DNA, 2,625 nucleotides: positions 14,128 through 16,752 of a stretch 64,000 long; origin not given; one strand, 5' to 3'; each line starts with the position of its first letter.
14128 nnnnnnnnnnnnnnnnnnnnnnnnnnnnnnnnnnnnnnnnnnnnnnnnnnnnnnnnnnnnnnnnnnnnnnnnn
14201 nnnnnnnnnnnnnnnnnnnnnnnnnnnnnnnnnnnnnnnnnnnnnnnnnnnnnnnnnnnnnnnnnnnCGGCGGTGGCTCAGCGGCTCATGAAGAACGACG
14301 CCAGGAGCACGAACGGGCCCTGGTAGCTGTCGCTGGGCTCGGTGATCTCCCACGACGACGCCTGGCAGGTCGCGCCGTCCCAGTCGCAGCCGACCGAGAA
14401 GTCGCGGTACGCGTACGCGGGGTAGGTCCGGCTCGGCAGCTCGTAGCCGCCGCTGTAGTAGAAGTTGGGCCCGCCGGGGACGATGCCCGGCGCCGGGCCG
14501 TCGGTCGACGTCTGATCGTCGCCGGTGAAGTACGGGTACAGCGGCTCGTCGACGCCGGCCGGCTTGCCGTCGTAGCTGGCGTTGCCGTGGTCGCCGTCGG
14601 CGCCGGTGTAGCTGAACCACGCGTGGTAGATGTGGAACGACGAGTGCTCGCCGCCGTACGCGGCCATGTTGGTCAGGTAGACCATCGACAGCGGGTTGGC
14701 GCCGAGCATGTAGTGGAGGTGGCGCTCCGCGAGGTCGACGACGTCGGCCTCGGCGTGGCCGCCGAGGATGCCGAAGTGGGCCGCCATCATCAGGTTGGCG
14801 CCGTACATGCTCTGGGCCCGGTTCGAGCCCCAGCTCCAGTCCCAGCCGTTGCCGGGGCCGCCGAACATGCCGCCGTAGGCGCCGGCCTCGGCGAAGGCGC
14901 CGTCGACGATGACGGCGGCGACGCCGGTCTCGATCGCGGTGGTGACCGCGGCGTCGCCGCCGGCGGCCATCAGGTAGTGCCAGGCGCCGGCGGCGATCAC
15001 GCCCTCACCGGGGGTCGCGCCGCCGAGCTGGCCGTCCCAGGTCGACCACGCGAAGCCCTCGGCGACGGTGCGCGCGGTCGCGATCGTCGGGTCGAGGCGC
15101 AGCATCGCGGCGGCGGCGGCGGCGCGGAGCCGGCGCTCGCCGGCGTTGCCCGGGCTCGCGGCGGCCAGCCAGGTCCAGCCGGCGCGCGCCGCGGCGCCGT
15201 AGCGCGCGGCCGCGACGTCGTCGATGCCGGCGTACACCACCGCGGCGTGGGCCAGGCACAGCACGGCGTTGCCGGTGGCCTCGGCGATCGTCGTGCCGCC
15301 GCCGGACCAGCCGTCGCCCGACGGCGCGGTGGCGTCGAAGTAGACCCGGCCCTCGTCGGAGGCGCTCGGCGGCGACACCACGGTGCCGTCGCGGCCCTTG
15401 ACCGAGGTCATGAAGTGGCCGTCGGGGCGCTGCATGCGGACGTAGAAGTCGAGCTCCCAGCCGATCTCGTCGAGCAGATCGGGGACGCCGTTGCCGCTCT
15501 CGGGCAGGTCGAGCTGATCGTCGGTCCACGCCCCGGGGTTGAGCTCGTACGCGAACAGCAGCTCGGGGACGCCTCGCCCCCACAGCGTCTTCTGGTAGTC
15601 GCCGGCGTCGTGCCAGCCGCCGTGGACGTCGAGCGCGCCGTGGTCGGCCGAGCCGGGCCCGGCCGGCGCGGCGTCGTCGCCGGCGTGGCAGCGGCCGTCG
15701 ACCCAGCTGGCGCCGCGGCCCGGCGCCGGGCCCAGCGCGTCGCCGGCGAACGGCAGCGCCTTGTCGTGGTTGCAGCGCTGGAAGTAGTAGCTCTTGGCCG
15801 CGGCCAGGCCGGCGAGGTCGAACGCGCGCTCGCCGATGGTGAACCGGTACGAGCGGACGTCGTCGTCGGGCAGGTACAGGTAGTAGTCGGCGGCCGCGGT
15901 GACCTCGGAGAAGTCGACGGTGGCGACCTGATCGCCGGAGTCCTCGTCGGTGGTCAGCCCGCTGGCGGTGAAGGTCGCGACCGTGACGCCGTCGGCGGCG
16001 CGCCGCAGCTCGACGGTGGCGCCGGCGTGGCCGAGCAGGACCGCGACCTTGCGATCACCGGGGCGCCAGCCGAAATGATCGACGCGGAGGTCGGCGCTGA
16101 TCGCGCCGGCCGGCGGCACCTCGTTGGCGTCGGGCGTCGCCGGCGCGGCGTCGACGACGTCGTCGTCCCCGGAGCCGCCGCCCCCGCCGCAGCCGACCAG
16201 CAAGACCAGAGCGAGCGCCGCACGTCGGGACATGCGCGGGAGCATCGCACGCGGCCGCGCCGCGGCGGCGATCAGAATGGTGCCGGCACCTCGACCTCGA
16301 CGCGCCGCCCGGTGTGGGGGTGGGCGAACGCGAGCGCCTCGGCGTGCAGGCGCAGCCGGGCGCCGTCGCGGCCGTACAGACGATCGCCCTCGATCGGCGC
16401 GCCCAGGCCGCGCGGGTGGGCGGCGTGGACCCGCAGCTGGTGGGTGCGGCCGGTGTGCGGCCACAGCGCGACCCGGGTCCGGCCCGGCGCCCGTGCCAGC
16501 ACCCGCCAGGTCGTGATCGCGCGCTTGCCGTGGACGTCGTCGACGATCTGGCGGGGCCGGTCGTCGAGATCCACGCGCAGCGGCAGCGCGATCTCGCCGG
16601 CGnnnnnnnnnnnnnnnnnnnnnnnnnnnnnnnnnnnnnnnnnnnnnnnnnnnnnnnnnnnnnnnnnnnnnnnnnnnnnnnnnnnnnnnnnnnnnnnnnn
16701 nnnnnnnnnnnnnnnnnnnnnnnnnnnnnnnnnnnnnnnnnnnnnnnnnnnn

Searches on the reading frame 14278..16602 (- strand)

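Call 84: search_protein_families(library=pfam, proteins=[window:14278-16602:-], max_evalue=0.0001)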
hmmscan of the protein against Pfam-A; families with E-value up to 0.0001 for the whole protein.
window:14278-16602:- (774 aa): 2 families
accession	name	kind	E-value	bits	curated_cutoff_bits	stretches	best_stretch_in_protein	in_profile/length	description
PF00759.25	Glyco_hydro_9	-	1.1e-32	114.3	27.7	1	268-767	8-443/444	Glycosyl hydrolase family 9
PF02927.20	CelD_N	-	9.6e-14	52.3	24.6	1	171-246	5-83/86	Cellulase N-terminal ig-like domain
